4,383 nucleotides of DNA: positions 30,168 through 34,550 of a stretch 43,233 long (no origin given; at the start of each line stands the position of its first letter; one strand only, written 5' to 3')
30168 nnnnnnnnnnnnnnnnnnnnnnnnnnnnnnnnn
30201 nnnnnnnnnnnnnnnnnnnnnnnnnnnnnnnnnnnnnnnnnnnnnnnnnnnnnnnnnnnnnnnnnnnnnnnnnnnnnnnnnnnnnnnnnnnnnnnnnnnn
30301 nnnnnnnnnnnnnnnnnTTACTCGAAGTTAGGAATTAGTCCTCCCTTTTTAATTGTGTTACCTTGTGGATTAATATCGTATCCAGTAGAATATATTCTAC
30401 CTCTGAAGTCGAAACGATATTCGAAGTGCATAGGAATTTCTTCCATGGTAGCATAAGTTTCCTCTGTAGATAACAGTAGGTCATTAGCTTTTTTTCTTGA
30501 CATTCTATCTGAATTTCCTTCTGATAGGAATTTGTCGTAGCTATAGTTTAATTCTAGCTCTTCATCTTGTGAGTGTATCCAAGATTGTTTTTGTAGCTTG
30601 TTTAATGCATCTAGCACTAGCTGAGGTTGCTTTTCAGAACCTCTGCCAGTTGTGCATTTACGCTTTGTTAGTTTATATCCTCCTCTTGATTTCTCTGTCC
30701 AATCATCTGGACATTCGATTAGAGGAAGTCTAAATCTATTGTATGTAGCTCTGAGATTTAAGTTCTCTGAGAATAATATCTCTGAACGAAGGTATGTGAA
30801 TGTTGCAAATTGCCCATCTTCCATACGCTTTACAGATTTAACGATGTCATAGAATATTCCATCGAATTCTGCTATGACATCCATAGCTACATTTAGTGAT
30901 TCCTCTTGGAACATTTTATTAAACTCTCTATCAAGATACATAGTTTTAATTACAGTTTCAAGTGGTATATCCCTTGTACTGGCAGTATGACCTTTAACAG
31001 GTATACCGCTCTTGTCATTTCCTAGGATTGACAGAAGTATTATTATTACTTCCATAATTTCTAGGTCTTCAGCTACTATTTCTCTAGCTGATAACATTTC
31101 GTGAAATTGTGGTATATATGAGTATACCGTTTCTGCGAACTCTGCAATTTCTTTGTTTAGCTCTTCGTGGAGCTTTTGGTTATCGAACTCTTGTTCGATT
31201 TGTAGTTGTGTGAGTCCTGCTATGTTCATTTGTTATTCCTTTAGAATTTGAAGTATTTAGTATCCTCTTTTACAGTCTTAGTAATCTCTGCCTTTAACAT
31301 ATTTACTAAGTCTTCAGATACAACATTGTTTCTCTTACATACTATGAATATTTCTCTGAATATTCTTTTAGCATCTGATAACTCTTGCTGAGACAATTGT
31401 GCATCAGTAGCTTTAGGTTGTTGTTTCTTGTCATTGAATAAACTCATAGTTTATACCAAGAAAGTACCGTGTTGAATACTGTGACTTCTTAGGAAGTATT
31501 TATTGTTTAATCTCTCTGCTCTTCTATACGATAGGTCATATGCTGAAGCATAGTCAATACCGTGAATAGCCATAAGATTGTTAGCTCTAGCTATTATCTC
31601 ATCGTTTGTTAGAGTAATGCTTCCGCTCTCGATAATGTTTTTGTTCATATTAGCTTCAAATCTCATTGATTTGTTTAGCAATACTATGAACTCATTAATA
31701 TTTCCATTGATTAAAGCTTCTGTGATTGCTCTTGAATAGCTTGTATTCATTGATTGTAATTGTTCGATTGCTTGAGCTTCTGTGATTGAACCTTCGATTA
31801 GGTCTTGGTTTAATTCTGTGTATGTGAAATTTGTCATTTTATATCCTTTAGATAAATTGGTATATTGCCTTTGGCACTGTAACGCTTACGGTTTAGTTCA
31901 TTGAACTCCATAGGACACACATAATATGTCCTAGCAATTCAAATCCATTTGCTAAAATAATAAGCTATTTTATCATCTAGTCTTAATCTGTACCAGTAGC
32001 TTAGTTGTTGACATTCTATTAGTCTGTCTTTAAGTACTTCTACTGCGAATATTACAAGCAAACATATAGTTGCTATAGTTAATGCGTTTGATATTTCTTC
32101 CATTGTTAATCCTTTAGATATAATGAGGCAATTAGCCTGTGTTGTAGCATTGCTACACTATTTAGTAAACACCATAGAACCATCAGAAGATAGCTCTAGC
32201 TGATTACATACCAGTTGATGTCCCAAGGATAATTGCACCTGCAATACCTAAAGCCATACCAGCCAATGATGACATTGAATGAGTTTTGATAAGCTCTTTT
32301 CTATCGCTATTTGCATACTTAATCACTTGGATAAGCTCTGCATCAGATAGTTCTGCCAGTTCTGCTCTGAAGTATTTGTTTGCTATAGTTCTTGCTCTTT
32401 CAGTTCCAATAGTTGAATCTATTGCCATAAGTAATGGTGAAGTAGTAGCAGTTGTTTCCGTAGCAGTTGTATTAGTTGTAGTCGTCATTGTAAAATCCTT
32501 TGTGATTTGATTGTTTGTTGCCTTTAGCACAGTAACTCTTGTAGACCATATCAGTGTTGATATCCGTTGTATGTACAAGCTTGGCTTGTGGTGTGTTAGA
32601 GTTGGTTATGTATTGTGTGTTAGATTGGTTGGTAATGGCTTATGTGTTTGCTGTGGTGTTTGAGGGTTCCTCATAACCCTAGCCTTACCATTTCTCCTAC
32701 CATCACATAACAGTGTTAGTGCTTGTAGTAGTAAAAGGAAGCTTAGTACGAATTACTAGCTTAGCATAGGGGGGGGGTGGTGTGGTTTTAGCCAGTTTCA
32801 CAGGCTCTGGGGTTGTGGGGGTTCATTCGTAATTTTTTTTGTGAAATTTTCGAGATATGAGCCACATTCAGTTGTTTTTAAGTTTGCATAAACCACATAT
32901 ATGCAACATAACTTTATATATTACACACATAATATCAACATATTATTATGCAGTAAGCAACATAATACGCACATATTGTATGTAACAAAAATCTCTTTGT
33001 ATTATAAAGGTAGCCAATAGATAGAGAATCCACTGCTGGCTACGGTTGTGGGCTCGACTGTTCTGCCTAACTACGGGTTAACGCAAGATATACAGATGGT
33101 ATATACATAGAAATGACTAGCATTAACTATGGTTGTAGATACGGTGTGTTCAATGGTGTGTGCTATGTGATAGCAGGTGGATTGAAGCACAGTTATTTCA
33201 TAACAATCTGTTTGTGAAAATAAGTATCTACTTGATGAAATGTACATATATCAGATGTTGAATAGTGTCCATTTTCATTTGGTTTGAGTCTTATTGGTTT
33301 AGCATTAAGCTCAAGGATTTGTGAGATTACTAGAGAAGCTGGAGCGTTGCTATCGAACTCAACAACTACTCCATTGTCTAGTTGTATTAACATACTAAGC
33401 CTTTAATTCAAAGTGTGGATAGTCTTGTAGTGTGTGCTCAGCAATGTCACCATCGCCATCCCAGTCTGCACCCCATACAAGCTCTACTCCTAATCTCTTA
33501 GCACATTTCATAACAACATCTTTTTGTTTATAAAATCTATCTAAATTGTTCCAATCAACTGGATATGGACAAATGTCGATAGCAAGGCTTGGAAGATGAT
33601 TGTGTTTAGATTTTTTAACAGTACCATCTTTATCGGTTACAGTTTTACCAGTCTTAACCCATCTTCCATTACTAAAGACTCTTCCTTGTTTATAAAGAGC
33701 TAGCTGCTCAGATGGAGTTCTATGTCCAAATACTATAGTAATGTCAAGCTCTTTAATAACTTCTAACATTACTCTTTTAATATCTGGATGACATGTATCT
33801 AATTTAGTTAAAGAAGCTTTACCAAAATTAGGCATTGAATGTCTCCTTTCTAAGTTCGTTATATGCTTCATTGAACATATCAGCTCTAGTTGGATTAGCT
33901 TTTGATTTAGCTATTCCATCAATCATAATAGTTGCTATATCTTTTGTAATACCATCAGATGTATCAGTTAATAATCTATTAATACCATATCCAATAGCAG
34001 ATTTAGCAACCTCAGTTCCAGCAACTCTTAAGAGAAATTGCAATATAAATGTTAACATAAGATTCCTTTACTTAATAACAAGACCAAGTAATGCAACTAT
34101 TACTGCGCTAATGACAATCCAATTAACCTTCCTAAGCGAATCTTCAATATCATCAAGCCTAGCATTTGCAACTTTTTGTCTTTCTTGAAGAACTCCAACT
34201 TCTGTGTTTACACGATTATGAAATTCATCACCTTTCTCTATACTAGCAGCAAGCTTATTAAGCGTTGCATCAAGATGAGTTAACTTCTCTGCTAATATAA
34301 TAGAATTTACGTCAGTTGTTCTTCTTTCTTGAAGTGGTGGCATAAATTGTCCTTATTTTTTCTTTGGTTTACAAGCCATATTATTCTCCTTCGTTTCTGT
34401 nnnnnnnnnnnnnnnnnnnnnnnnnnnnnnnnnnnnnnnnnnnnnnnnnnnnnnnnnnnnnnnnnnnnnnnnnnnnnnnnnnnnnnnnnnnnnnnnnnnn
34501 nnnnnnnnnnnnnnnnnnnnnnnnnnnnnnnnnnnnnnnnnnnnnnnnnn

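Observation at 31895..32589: Three 5-6-bp-stem / 3-nt-loop hairpins upstream of the first three early genes: candidate vRNAP-type hairpin promoters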

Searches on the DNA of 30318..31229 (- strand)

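Call 67: build_rna_model(alignment_id=A4, structure=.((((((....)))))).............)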
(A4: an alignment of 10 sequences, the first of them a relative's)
Model R1 built from alignment A4 (10 sequences, 30 columns); structure: as given.
model positions 30; base pairs 6; branch points 0; effective number of sequences 10; information 0.761 bits per position. Calibrated on 0.2 Mb of random sequence (short: E-values are rough).
structure used (alignment columns):
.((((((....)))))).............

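Call 68: search_with_rna_model(model_id=R1, sources=[window, L002, L006, L013, L015, L016, L018], filters=off, max_evalue=10, show_alignments=8)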
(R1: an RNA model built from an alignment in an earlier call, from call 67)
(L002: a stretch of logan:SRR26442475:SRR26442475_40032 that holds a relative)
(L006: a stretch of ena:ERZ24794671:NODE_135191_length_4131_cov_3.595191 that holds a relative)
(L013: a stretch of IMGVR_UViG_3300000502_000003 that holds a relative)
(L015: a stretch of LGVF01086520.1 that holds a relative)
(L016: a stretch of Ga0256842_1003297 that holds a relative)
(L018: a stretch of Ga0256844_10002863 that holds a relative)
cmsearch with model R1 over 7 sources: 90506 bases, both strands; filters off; matches with E-value up to 10: 16.
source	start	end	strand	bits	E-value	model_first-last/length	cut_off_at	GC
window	18095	18124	-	13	1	1-30/30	no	0.53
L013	657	695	+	12.9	1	1-30/30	no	0.18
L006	4099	4128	+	12.9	1.1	1-30/30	no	0.4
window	38187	38216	-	12.8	1.1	1-30/30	no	0.37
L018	166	189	+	12.6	1.3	1-30/30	no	0.25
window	31482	31511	+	12.1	1.8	1-30/30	no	0.23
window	35949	35978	-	11.4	3.1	1-30/30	no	0.3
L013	6503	6544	-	11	4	1-30/30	no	0.31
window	39972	40001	-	11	4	1-30/30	no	0.33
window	270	309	-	10.8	4.5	1-30/30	no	0.32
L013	8834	8862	+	10.7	5.2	1-30/30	no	0.24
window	20923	20952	-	10.4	6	1-30/30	no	0.27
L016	1890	1917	-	10.3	6.7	1-30/30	no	0.39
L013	10680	10707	-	10.1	7.5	1-30/30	no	0.11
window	18406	18436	-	10.1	7.5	1-30/30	no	0.29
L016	2466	2498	+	9.9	8.4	1-30/30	no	0.39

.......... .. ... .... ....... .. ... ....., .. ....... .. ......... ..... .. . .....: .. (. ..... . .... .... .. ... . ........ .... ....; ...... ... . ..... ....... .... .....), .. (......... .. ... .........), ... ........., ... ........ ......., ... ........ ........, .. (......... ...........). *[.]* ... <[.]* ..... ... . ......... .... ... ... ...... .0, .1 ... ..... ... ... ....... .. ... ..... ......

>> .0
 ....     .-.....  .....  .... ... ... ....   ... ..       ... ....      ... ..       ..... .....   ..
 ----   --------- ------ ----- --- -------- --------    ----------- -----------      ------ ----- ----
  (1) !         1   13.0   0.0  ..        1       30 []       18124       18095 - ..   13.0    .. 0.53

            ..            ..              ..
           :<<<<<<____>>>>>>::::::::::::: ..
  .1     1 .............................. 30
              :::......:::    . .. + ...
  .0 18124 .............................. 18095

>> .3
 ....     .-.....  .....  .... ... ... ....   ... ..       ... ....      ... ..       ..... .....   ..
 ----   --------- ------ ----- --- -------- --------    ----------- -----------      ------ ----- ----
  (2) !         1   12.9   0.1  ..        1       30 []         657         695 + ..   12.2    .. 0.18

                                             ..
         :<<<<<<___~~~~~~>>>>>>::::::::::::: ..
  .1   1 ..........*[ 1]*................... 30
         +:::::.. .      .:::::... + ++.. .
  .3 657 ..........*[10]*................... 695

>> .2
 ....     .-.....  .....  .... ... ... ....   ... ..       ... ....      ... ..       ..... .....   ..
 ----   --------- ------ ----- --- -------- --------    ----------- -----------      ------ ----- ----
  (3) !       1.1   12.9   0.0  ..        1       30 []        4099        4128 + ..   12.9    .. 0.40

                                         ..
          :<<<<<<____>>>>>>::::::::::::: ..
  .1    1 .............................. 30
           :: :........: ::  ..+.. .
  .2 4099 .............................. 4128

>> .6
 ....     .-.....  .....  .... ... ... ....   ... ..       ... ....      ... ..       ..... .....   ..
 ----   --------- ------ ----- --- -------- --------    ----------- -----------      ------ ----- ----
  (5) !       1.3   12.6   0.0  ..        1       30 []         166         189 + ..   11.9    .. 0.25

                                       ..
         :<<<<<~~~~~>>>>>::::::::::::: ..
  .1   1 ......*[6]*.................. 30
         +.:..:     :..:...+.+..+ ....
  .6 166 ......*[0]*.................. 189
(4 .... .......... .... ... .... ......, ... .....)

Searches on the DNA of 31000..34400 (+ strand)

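Call 4: search_dna_similar(query=window:31000-34400:+, collection=phages, mode=distant, max_rows=25)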
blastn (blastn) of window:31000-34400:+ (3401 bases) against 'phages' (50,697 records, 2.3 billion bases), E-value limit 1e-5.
No match.

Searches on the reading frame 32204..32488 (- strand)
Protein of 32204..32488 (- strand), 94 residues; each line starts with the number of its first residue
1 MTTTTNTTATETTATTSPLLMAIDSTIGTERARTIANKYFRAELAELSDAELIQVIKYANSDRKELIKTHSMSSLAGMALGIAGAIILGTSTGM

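Call 5: search_protein_families(library=pfam, proteins=[window:32204-32488:-], max_evalue=0.01)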
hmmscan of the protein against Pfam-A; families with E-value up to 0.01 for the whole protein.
window:32204-32488:- (94 aa): 0 families

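Call 7: search_protein_families(library=phrogs, proteins=[window:32204-32488:-], max_evalue=0.001)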
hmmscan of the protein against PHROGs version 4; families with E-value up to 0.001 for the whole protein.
window:32204-32488:- (94 aa): 0 families
